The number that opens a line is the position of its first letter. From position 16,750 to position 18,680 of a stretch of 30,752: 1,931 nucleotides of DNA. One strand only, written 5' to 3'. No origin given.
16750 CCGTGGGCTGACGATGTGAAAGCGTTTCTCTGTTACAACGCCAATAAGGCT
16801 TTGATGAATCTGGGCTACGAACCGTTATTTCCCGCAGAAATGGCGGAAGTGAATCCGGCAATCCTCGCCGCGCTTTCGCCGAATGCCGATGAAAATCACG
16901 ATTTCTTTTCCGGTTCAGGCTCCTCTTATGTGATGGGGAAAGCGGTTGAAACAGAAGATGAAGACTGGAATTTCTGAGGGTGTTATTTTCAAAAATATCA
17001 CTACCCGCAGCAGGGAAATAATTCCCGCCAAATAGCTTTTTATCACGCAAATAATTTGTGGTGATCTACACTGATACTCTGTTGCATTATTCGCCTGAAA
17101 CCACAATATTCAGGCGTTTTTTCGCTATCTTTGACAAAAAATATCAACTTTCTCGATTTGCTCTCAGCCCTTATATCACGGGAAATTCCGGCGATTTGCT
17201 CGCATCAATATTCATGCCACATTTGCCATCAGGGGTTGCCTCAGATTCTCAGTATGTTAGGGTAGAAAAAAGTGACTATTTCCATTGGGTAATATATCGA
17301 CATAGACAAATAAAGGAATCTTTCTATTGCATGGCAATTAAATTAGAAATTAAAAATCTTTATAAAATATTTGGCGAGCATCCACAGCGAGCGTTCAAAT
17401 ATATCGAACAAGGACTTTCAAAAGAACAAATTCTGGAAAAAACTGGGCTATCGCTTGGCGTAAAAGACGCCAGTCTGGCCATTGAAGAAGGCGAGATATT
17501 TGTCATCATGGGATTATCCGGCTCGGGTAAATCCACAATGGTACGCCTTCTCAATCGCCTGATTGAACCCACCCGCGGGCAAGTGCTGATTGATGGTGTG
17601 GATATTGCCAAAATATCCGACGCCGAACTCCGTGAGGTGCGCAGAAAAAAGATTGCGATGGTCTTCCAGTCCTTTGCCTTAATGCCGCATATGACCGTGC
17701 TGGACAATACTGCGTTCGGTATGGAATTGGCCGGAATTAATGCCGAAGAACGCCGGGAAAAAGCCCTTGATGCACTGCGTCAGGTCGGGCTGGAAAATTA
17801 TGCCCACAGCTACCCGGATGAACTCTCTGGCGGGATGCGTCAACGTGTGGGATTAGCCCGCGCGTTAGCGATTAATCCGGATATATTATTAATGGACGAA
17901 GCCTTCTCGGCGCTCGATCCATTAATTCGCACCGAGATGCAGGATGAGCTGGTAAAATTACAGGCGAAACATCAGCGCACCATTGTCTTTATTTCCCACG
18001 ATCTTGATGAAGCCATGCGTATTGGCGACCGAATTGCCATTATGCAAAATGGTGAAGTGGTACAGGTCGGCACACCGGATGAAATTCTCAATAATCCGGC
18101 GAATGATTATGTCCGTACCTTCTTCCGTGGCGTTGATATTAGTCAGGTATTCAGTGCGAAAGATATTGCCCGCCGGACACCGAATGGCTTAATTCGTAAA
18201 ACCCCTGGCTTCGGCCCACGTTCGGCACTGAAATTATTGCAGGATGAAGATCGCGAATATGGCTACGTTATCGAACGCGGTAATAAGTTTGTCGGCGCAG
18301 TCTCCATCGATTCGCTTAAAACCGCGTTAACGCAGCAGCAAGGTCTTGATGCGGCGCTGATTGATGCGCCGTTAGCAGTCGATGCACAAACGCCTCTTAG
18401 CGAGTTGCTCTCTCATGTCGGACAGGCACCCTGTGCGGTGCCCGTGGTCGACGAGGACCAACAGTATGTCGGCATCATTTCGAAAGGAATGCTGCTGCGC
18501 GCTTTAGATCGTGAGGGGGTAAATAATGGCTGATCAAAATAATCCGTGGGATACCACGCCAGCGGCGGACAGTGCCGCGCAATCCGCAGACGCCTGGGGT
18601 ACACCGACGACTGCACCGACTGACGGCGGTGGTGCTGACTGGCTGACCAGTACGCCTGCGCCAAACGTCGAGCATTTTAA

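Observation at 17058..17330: proU promoter and leader mis-called as coding; osmoregulated promoter readable in sequence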

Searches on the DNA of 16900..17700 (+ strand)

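Call 3: search_dna_similar(query=window:16900-17700:+, collection=ecoli_genomes, mode=near, max_rows=12, rows=spread)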
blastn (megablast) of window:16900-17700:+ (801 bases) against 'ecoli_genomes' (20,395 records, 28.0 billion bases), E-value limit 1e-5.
Records with a match: 5421; places in all: 5424; records where one place covers at least 80% of the query: 5416.
Genomes with a match: 5421 of 5426; with a place that covers at least 80% of the query: 5416. Places per genome that has any: lowest 1, median 1, highest 2. On chromosomes: 5424 places; on plasmids: 0.
Best place of each record, by identity: >=99% 1491; 95-99% 3930.
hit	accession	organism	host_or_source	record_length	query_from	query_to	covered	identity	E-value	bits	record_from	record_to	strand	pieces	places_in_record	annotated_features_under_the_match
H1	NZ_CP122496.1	Escherichia coli strain a7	duck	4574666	1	801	100%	100.0%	0e+0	1499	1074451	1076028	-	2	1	IS1-like element IS1B family transposase | proV: glycine betaine/L-proline ABC transporter ATP-binding protein ProV | nrdF: class 1b ribonucleoside-diphosphate reductase subunit beta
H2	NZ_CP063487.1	Escherichia coli strain EF7-18-51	Gallus gallus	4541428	1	801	100%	100.0%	0e+0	1480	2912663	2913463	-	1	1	proV: glycine betaine/L-proline ABC transporter ATP-binding protein ProV | nrdF: class 1b ribonucleoside-diphosphate reductase subunit beta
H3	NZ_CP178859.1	Escherichia coli HB101 strain HB101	Homo sapiens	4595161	1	801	100%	100.0%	0e+0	1480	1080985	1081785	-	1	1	proV: glycine betaine/L-proline ABC transporter ATP-binding protein ProV | nrdF: class 1b ribonucleoside-diphosphate reductase subunit beta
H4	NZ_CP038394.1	Escherichia coli O55:H7 strain DEC5A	Homo sapiens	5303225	1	801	100%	99.0%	0e+0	1437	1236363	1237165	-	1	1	proV: glycine betaine/L-proline ABC transporter ATP-binding protein ProV | nrdF: class 1b ribonucleoside-diphosphate reductase subunit beta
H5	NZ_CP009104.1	Escherichia coli strain RM9387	Cow feces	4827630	1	801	100%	98.8%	0e+0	1424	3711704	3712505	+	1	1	proV: glycine betaine/L-proline ABC transporter ATP-binding protein ProV | nrdF: class 1b ribonucleoside-diphosphate reductase subunit beta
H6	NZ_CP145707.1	Escherichia coli strain S1-CAM-02-A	Homo sapiens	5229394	1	801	100%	98.8%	0e+0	1424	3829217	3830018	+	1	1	proV: glycine betaine/L-proline ABC transporter ATP-binding protein ProV | nrdF: class 1b ribonucleoside-diphosphate reductase subunit beta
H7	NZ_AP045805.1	Escherichia coli strain 23CRST035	Homo sapiens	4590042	1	801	100%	98.8%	0e+0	1424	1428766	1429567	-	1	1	proV: glycine betaine/L-proline ABC transporter ATP-binding protein ProV | nrdF: class 1b ribonucleoside-diphosphate reductase subunit beta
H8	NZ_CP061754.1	Escherichia coli O18ac:H14 strain 873.10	Bos taurus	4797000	1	801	100%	98.4%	0e+0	1410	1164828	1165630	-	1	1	proV: glycine betaine/L-proline ABC transporter ATP-binding protein ProV | nrdF: class 1b ribonucleoside-diphosphate reductase subunit beta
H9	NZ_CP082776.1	Escherichia coli O4:H5 strain CU532-9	Homo sapiens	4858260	1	801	100%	97.9%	0e+0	1387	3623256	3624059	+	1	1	proV: glycine betaine/L-proline ABC transporter ATP-binding protein ProV | nrdF: class 1b ribonucleoside-diphosphate reductase subunit beta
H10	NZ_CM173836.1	Escherichia coli strain 1424KP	Homo sapiens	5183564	1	801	100%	97.8%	0e+0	1382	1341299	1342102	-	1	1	proV: glycine betaine/L-proline ABC transporter ATP-binding protein ProV | nrdF: class 1b ribonucleoside-diphosphate reductase subunit beta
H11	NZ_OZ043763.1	Escherichia coli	-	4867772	1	801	100%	97.8%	0e+0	1382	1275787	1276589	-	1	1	proV: glycine betaine/L-proline ABC transporter ATP-binding protein ProV | nrdF: class 1b ribonucleoside-diphosphate reductase subunit beta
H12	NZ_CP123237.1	Escherichia coli strain 4588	Homo sapiens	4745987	1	128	16%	100.0%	7e-59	237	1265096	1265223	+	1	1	nrdF: class 1b ribonucleoside-diphosphate reductase subunit beta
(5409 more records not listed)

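Call 6: get_annotated_region(hit=H3, flank=1500)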
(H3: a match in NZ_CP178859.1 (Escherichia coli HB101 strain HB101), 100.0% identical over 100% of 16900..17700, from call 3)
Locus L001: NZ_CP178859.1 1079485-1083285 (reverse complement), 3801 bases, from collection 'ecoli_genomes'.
description: Escherichia coli HB101 chromosome, complete genome
organism: Escherichia coli HB101 strain HB101 (NCBI taxid 634468)
replicon: chromosome; assembly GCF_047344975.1
host: Homo sapiens; source: Pus; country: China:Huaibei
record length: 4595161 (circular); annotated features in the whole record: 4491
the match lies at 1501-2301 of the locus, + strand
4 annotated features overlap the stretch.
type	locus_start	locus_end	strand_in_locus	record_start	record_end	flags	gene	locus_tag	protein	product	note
CDS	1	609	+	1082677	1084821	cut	nrdE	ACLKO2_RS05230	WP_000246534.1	class 1b ribonucleoside-diphosphate reductase subunit alpha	-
CDS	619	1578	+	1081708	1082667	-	nrdF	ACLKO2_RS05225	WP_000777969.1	class 1b ribonucleoside-diphosphate reductase subunit beta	-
CDS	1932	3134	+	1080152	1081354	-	proV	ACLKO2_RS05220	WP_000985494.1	glycine betaine/L-proline ABC transporter ATP-binding protein ProV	-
CDS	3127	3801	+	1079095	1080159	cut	proW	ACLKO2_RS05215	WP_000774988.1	glycine betaine/L-proline ABC transporter permease ProW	-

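Call 17: get_annotated_region(hit=H4, flank=0)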
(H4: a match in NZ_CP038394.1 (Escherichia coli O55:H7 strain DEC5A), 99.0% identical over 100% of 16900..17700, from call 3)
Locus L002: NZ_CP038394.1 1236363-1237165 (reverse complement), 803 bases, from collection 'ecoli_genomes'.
description: Escherichia coli O55:H7 strain DEC5A chromosome, complete genome
organism: Escherichia coli O55:H7 strain DEC5A (NCBI taxid 244320)
replicon: chromosome; assembly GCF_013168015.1
host: Homo sapiens; source: missing; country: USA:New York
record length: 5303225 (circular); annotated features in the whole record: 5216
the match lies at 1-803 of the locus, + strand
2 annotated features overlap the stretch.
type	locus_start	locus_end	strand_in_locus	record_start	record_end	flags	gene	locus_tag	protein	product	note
CDS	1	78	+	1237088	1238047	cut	nrdF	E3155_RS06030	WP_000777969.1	class 1b ribonucleoside-diphosphate reductase subunit beta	-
CDS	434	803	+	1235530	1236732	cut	proV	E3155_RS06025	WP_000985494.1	glycine betaine/L-proline ABC transporter ATP-binding protein ProV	-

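Call 18: get_annotated_region(hit=H5, flank=0)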
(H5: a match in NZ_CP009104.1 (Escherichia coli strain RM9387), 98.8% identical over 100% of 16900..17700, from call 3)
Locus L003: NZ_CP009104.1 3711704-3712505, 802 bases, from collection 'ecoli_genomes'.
description: Escherichia coli strain RM9387 chromosome, complete genome
organism: Escherichia coli strain RM9387 (NCBI taxid 562)
replicon: chromosome; assembly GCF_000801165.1
host: -; source: Cow feces; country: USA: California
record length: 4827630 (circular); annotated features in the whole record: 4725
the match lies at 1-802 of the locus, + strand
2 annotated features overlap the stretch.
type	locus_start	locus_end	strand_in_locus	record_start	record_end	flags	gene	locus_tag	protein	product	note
CDS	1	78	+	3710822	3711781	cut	nrdF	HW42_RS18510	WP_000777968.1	class 1b ribonucleoside-diphosphate reductase subunit beta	-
CDS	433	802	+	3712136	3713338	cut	proV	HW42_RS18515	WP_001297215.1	glycine betaine/L-proline ABC transporter ATP-binding protein ProV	-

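Call 19: get_annotated_region(hit=H8, flank=0)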
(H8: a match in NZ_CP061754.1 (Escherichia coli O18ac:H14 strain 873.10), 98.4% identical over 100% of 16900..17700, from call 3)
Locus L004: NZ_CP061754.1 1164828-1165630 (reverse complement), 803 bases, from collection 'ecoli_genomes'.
description: Escherichia coli O18ac:H14 strain 873.10 chromosome, complete genome
organism: Escherichia coli O18ac:H14 strain 873.10 (NCBI taxid 2773705)
replicon: chromosome; assembly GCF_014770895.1
host: Bos taurus; source: beef trimmings; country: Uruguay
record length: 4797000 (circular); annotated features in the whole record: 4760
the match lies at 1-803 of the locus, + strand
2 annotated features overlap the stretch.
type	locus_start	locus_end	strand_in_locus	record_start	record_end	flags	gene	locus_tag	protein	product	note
CDS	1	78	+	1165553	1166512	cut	nrdF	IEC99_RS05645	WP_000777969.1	class 1b ribonucleoside-diphosphate reductase subunit beta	-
CDS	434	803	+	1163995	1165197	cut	proV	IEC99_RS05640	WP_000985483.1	glycine betaine/L-proline ABC transporter ATP-binding protein ProV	-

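Call 20: get_annotated_region(hit=H9, flank=0)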
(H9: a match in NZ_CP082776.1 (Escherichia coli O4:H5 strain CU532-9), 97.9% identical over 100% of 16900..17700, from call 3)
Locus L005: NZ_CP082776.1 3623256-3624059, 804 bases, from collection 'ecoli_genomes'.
description: Escherichia coli O4:H5 strain CU532-9 chromosome, complete genome
organism: Escherichia coli O4:H5 strain CU532-9 (NCBI taxid 2491878)
replicon: chromosome; assembly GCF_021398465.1
host: Homo sapiens; source: stool; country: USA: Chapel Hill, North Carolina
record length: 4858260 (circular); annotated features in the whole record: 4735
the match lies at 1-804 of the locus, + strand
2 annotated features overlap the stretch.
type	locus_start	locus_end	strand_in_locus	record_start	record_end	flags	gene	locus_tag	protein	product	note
CDS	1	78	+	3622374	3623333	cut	nrdF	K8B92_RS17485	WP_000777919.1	class 1b ribonucleoside-diphosphate reductase subunit beta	-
CDS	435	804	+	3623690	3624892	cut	proV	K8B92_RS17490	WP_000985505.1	glycine betaine/L-proline ABC transporter ATP-binding protein ProV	-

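Call 21: get_annotated_region(hit=H10, flank=0)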
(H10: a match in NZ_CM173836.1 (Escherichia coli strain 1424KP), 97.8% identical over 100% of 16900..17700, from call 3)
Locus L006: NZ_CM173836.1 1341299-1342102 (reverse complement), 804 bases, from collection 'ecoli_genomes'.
description: Escherichia coli strain 1424KP chromosome, whole genome shotgun sequence
organism: Escherichia coli strain 1424KP (NCBI taxid 562)
replicon: chromosome; assembly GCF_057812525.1
host: Homo sapiens; source: -; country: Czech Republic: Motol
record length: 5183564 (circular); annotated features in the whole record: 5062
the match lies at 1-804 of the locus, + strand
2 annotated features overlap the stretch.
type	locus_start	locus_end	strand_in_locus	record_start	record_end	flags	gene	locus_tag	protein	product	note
CDS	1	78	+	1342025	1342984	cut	nrdF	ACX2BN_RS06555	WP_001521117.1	class 1b ribonucleoside-diphosphate reductase subunit beta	-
CDS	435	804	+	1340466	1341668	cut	proV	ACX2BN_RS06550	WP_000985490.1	glycine betaine/L-proline ABC transporter ATP-binding protein ProV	-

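Call 22: get_annotated_region(hit=H1, flank=0)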
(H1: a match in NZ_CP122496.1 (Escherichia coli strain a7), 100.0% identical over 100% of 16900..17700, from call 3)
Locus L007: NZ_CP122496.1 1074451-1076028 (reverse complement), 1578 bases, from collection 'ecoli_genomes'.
description: Escherichia coli strain a7 chromosome, complete genome
organism: Escherichia coli strain a7 (NCBI taxid 562)
replicon: chromosome; assembly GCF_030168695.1
host: duck; source: missing; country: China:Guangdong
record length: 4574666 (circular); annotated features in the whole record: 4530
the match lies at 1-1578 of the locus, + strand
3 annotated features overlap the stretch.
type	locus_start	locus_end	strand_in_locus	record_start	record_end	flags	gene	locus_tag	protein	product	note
CDS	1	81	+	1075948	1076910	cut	nrdF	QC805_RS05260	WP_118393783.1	class 1b ribonucleoside-diphosphate reductase subunit beta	-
CDS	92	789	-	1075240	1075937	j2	-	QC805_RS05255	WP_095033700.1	IS1-like element IS1B family transposase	programmed frameshift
CDS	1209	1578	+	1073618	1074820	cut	proV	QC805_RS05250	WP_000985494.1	glycine betaine/L-proline ABC transporter ATP-binding protein ProV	-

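Call 66: search_rna_families(source=window, start=16950, end=17650, threshold=evalue, max_evalue=1)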
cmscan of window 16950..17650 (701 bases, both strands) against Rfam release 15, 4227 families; matches with E-value up to 1: 0.
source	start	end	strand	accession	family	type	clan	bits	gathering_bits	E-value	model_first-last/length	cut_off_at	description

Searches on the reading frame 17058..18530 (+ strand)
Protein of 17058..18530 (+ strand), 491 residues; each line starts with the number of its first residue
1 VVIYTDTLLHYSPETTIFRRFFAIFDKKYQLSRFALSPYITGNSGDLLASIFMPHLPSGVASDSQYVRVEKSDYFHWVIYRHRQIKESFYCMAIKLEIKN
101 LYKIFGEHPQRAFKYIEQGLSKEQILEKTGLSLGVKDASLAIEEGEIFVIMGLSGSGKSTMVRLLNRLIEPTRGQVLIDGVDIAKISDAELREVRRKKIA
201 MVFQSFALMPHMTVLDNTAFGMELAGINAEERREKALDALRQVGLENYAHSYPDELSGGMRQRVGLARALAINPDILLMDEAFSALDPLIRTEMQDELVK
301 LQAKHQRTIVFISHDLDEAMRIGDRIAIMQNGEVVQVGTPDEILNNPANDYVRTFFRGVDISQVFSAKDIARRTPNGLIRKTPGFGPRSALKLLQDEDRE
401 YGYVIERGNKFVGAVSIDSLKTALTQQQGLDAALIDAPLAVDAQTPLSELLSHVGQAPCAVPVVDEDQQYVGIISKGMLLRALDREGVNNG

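Call 15: search_protein_families(proteins=[window:17058-18530:+], library=ncbifam, max_evalue=1e-10)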
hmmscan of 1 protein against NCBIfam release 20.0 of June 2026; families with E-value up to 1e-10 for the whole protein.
window:17058-18530:+ (491 aa): 170 families (the best 25 are shown)
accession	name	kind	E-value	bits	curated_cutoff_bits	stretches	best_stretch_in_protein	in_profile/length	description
NF007480.0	PRK10070.1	equivalog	2.7e-279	925.4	444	1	92-491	1-400/400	glycine betaine/L-proline ABC transporter ATP-binding protein ProV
TIGR01186.1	proV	subfamily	8.4e-192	637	326.6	1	127-485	1-361/363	betaine/proline/choline family ABC transporter ATP-binding protein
TIGR03415.1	ABC_choXWV_ATP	equivalog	2.4e-118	395.4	483.75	1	97-483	2-379/382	choline ABC transporter ATP-binding protein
TIGR01187.1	potA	subfamily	5.2e-69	232.8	355.6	1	150-364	1-209/325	polyamine ABC transporter ATP-binding protein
TIGR03265.1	PhnT2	equivalog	6.5e-66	222.9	457.7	1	125-361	10-240/353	putative 2-aminoethylphosphonate ABC transporter ATP-binding protein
NF006987.0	PRK09452.1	equivalog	6.6e-66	222.5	482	1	135-361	33-253/378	spermidine/putrescine ABC transporter ATP-binding protein PotA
TIGR00968.1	3a0106s01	subfamily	1e-65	221.6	342.75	1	124-358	5-233/237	sulfate ABC transporter ATP-binding protein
NF043075.1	MMSYN1_0197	equivalog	9.1e-62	209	550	1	135-361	18-238/341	spermidine/putrescine ABC transporter ATP-binding protein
NF008621.0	PRK11607.1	equivalog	1.1e-60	205.5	613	1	134-385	34-275/377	putrescine ABC transporter ATP-binding subunit PotG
NF040933.2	ABC_arch_GlcV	equivalog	2.3e-60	204.4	450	1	134-358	21-244/357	glucose ABC transporter ATP-binding protein GlcV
NF040840.2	tungstate_WtpC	equivalog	1.5e-59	202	440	1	134-356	15-231/347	tungstate ABC transporter ATP-binding protein WtpC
TIGR03258.1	PhnT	equivalog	2.4e-59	201.2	499.15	1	135-359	24-243/359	2-aminoethylphosphonate ABC transport system ATP-binding subunit PhnT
NF008653.0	PRK11650.1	subfamily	5.7e-58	196.6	432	1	135-356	20-235/357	sn-glycerol-3-phosphate ABC transporter ATP-binding protein UgpC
NF007027.0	PRK09493.1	equivalog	5.8e-58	196.1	379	1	134-359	16-239/240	glutamine ABC transporter ATP-binding protein GlnQ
NF008513.0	PRK11432.1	equivalog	8.3e-57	192.7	496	1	124-361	11-242/351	ferric ABC transporter ATP-binding protein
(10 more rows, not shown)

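Call 16: search_solved_structures(query=window:17058-18530:+, max_evalue=1e-20, show_alignments=1)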
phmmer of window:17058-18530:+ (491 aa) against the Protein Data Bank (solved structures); distinct sequences matched with E-value up to 1e-20: 338 (the best 60 are shown).
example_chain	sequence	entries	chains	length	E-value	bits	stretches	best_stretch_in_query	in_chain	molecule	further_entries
7ahc_D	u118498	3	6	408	1.4e-111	377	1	92-483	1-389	ABC-type proline/glycine betaine transport system ATPase component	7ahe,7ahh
7ahd_C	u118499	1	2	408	3.5e-111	375.7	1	92-483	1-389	ABC-type proline/glycine betaine transport system ATPase component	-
8j5q_D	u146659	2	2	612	1.4e-62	215.4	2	131-357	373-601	Uncharacterized ABC transporter ATP-binding protein Rv1281c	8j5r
8j5s_D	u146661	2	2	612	9.3e-62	212.7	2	131-357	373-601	Uncharacterized ABC transporter ATP-binding protein Rv1281c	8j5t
8wd9_D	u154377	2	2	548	7.3e-60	206.5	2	137-359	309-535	Probable dipeptide-transport ATP-binding protein ABC transporter DppD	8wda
8wdb_D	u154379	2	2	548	4.4e-59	203.9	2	137-359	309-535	Probable dipeptide-transport ATP-binding protein ABC transporter DppD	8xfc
8s7v_K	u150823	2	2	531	5.3e-57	197.1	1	121-345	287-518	Glycine betaine/carnitine/choline transport ATP-binding protein OpuCA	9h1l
8woi_A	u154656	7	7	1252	1.3e-54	189.1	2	136-354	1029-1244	ABC transporter B family member 19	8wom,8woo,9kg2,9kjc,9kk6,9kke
2d62_A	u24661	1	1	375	2.1e-54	188.5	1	128-357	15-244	multiple sugar-binding transport ATP-binding protein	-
8wp0_A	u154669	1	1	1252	8.2e-54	186.5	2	136-354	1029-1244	ABC transporter B family member 19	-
9oe1_A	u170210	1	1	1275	4.5e-53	184.1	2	139-347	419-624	ATP-binding cassette, sub-family B (MDR/TAP), member 4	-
9ody_A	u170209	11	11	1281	4.5e-53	184.1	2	139-347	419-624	ATP-binding cassette, sub-family B (MDR/TAP), member 4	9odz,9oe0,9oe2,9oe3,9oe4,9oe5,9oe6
8zpx_B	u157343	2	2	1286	6.9e-52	180.2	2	139-351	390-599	ABC transporter B family member 1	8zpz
9juj_A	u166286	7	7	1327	7.7e-52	180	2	139-351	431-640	ABC transporter B family member 1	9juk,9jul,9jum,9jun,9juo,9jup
8sa0_A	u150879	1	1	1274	1.8e-51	178.8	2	136-346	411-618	ATP-dependent translocase ABCB1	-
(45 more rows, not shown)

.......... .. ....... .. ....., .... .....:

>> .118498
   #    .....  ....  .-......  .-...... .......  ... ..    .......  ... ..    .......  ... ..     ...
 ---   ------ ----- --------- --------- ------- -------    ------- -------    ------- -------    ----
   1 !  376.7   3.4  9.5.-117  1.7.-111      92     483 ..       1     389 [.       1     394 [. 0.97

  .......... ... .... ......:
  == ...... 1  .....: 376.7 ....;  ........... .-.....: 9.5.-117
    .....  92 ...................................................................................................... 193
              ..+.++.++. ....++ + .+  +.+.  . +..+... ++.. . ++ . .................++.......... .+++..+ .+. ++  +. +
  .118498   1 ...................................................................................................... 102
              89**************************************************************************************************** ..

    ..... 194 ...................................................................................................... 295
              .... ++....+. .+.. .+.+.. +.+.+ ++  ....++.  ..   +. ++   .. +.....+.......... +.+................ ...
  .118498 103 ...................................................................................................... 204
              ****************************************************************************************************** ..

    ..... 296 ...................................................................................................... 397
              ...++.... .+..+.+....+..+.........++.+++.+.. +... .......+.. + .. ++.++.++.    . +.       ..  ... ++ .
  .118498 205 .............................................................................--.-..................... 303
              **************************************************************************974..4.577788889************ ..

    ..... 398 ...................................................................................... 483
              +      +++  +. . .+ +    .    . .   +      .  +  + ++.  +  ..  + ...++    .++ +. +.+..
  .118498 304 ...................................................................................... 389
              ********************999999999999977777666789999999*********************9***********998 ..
